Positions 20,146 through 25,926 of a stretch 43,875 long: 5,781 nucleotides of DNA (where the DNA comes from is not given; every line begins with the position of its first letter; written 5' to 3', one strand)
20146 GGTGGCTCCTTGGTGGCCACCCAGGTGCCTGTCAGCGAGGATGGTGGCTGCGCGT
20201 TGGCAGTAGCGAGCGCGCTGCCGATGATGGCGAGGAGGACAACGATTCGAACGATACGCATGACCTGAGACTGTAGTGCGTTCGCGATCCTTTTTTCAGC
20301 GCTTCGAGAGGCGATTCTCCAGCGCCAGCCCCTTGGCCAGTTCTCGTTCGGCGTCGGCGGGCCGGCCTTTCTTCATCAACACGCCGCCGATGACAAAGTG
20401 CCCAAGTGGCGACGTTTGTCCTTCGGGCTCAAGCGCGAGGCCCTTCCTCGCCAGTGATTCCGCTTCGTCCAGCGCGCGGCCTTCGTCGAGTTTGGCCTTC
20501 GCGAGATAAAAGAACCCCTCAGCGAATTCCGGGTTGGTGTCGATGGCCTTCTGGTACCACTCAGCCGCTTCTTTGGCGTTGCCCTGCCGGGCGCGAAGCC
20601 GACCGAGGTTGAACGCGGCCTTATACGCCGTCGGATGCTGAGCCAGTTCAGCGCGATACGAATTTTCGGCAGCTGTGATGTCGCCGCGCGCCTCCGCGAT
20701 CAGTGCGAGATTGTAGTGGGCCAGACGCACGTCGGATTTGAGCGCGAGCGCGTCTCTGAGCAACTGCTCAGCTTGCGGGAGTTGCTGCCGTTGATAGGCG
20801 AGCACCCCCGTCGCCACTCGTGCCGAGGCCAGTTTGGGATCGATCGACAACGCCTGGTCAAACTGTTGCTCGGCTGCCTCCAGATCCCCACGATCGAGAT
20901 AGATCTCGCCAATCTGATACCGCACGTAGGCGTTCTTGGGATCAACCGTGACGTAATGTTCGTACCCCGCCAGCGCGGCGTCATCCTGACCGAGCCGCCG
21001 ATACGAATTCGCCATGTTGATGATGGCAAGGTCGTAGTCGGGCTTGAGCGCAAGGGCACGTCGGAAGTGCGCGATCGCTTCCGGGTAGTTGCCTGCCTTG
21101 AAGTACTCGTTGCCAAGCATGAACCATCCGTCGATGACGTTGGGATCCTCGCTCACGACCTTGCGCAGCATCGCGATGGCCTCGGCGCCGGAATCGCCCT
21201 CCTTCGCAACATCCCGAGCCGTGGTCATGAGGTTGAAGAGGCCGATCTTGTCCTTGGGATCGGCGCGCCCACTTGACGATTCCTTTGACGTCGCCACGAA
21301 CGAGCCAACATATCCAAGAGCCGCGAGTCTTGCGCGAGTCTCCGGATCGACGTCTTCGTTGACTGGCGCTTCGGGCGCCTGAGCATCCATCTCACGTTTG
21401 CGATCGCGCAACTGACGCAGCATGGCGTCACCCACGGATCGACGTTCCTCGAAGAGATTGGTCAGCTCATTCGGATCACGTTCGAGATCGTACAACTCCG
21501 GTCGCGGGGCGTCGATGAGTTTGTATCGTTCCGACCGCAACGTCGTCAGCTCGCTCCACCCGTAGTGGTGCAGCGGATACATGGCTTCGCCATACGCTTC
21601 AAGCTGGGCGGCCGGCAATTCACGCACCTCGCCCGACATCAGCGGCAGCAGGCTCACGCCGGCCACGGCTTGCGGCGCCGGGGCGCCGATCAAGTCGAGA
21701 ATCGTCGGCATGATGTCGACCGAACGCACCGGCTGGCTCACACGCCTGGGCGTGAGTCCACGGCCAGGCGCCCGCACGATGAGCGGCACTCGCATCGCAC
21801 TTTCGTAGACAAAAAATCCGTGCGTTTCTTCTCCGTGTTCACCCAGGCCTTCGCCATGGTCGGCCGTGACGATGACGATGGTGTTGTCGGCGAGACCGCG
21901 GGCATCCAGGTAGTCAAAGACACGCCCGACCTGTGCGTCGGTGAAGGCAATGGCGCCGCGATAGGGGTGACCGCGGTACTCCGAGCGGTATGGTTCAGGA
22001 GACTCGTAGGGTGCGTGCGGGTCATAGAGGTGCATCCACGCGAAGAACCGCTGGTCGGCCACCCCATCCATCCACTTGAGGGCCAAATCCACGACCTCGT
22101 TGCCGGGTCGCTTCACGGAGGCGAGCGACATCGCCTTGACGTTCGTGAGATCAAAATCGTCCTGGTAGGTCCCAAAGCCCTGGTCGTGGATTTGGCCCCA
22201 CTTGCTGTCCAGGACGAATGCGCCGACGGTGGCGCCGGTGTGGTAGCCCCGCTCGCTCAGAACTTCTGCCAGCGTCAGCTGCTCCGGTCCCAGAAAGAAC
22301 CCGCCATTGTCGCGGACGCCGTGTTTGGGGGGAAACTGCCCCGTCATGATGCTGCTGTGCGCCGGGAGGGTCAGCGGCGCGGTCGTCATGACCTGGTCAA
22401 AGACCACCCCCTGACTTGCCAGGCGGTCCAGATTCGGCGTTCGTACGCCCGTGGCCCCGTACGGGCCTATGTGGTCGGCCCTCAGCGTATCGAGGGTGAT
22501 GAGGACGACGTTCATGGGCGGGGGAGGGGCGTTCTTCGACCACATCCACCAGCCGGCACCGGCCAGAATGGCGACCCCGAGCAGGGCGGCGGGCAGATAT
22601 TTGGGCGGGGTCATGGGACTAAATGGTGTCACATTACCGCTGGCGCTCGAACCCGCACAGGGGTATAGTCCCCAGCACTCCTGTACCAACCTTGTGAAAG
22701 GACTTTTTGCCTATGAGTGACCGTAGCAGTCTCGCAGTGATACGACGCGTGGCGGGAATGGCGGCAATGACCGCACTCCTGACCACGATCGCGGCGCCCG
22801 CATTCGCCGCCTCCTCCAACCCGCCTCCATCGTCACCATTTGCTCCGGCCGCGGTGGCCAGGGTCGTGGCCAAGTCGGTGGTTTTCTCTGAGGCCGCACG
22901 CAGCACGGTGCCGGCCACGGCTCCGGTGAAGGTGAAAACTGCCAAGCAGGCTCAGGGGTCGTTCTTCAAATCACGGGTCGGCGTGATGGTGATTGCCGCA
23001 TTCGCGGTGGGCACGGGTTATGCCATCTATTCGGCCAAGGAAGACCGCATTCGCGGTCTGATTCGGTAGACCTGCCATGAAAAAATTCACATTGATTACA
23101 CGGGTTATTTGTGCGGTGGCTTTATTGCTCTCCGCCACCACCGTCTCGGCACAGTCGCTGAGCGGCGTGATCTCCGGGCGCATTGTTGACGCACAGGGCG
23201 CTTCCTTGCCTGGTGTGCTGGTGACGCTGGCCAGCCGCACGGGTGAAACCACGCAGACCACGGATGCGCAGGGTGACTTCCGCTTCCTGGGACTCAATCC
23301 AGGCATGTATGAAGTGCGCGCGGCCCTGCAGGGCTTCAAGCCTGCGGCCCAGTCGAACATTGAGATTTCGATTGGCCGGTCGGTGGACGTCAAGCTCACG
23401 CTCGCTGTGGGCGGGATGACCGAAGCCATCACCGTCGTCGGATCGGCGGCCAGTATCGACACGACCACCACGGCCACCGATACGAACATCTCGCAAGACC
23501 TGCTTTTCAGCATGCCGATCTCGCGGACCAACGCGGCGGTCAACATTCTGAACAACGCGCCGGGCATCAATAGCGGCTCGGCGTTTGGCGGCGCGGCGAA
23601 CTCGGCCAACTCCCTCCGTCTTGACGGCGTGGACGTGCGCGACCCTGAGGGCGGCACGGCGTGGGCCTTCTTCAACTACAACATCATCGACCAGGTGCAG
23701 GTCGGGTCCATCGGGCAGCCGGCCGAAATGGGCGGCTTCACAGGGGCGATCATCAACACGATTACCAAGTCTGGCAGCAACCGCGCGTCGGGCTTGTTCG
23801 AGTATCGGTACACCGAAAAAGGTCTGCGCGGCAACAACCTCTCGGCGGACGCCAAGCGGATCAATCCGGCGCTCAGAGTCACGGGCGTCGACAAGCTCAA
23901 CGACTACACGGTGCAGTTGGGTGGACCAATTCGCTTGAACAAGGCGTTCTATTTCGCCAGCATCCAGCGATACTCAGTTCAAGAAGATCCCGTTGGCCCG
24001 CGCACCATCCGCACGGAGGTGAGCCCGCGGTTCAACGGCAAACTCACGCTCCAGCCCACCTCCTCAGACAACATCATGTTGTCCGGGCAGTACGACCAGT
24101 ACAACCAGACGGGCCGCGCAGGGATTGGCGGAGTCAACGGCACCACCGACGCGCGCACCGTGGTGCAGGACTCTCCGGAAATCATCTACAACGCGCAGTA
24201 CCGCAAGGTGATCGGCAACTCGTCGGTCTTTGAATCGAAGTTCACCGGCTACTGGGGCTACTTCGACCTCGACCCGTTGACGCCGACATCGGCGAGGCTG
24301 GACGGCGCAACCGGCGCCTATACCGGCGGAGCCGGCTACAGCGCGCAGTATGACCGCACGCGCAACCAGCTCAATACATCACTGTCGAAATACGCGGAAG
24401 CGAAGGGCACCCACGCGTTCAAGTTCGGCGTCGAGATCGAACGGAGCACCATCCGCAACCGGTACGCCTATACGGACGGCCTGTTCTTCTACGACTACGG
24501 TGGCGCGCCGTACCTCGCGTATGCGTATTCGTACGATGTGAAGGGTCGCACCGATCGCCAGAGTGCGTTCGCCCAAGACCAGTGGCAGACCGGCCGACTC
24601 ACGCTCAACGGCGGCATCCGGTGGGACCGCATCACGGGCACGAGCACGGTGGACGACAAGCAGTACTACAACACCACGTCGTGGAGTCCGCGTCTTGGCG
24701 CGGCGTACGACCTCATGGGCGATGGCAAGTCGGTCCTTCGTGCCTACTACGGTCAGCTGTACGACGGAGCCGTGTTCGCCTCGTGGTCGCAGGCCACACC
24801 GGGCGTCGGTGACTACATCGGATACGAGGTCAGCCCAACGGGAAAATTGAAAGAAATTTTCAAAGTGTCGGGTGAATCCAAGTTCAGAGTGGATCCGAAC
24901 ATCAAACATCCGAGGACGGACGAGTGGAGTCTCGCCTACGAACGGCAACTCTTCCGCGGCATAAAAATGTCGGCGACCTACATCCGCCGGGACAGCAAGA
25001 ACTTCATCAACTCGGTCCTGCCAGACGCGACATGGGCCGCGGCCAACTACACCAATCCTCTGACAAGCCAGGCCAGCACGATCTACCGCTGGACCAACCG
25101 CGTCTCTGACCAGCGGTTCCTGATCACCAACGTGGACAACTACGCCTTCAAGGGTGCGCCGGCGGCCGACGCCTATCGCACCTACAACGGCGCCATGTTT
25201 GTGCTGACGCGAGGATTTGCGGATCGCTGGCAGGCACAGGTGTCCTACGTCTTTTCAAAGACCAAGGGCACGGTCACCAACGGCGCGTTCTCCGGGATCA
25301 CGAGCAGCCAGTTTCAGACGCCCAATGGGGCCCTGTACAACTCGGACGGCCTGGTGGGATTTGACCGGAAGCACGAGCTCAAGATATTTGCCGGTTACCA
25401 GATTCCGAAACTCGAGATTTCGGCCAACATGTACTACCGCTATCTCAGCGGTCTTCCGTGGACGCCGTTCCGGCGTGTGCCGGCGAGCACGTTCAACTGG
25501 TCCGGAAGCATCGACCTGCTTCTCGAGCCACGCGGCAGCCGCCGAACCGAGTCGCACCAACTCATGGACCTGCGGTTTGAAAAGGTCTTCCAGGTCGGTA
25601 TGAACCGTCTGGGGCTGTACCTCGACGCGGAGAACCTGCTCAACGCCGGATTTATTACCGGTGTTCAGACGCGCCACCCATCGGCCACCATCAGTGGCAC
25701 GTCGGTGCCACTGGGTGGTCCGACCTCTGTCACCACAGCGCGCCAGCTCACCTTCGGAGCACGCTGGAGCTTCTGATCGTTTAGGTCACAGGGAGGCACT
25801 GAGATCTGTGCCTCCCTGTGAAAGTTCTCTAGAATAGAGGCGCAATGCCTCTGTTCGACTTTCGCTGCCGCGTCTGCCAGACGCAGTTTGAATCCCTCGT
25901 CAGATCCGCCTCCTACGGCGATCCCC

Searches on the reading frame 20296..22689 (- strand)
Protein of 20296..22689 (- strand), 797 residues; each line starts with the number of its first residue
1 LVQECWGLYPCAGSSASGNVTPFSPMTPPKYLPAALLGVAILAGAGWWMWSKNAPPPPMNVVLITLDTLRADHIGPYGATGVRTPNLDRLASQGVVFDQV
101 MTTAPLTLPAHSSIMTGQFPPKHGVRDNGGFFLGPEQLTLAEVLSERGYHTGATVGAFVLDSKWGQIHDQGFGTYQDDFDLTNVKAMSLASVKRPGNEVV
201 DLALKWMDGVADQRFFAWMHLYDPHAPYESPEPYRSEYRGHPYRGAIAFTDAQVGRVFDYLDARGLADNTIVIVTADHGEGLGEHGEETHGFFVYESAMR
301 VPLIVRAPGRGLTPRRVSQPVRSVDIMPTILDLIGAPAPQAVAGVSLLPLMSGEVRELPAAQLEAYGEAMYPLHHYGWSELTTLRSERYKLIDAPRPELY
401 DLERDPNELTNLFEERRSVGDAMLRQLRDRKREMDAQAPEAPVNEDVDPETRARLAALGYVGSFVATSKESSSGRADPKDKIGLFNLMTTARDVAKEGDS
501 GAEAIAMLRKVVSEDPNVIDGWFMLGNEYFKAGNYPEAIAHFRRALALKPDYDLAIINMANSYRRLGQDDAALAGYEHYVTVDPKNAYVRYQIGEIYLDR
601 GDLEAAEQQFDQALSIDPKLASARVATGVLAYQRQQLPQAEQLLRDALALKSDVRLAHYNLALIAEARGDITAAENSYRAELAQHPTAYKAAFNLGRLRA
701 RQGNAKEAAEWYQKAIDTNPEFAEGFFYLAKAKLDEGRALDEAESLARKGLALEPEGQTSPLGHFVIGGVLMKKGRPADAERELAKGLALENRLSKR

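Call 44: search_protein_families(library=pfam, proteins=[window:20296-22689:-], max_evalue=0.00001)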
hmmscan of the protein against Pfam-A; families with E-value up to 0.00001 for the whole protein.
window:20296-22689:- (797 aa): 21 families
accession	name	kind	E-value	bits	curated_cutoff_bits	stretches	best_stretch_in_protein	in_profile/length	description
PF00884.28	Sulfatase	-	2e-49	169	25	1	60-335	2-300/301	Sulfatase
PF07719.23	TPR_2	-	7.6e-33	110.3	27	1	520-552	2-34/34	Tetratricopeptide repeat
PF00515.34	TPR_1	-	1.5e-28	97.9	27.8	1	520-552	2-34/34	Tetratricopeptide repeat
PF13432.12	TPR_16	-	2.3e-26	92.3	32.7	2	659-720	1-62/65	Tetratricopeptide repeat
PF13414.12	TPR_11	-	2.6e-25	88.3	26.8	1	526-567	1-42/42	TPR repeat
PF13431.12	TPR_17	-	4.8e-25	86.1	24.4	0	576-608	2-34/34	Tetratricopeptide repeat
PF13181.12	TPR_8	-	8.4e-25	85.2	25.7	0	589-619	3-33/34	Tetratricopeptide repeat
PF14559.12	TPR_19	-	4.2e-23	81.9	25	1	530-590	2-62/68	Tetratricopeptide repeat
PF13428.12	TPR_14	-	9.8e-21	72.6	23.5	0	520-560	2-42/44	Tetratricopeptide repeat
PF16347.10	SGSH_C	-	3.8e-19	69.8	29.3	1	292-427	9-148/154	N-sulphoglucosamine sulphohydrolase, C-terminal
PF01663.27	Phosphodiest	-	4.1e-19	69.8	23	1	61-129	1-66/342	Type I phosphodiesterase / nucleotide pyrophosphatase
PF13424.12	TPR_12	-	4e-17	62.6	30.1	0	557-618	7-76/77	Tetratricopeptide repeat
PF23914.1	TPR_CcmH_CycH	-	5.7e-14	52.7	42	0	508-568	39-99/158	Cytochrome c-type biogenesis protein H TPR domain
PF24575.1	TPR_Slam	-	1.1e-13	51.9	35.2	0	652-696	44-88/104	Surface lipoprotein assembly modifier, N-terminal TPR repeats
PF13176.12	TPR_7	-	8.1e-13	47.8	27.9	0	693-722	3-34/36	Tetratricopeptide repeat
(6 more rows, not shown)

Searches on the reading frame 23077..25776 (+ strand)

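Call 45: search_protein_families(library=pfam, proteins=[window:23077-25776:+], max_evalue=0.00001)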
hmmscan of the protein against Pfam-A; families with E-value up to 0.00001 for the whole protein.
window:23077-25776:+ (899 aa): 4 families
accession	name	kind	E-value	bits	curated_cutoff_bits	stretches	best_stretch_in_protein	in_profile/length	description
PF25183.1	OMP_b-brl_4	-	4.8e-32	111.7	30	2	531-779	433-680/838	Outer membrane beta barrel domain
PF13620.12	CarboxypepD_reg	-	2e-18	66.9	32.3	1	32-109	2-81/82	Carboxypeptidase regulatory-like domain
PF13715.12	CarbopepD_reg_2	-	2.5e-07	31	32.2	1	32-109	1-76/88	CarboxypepD_reg-like domain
PF17210.9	SdrD_B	-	3e-06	27.8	29.7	1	38-87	18-70/112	SdrD B-like domain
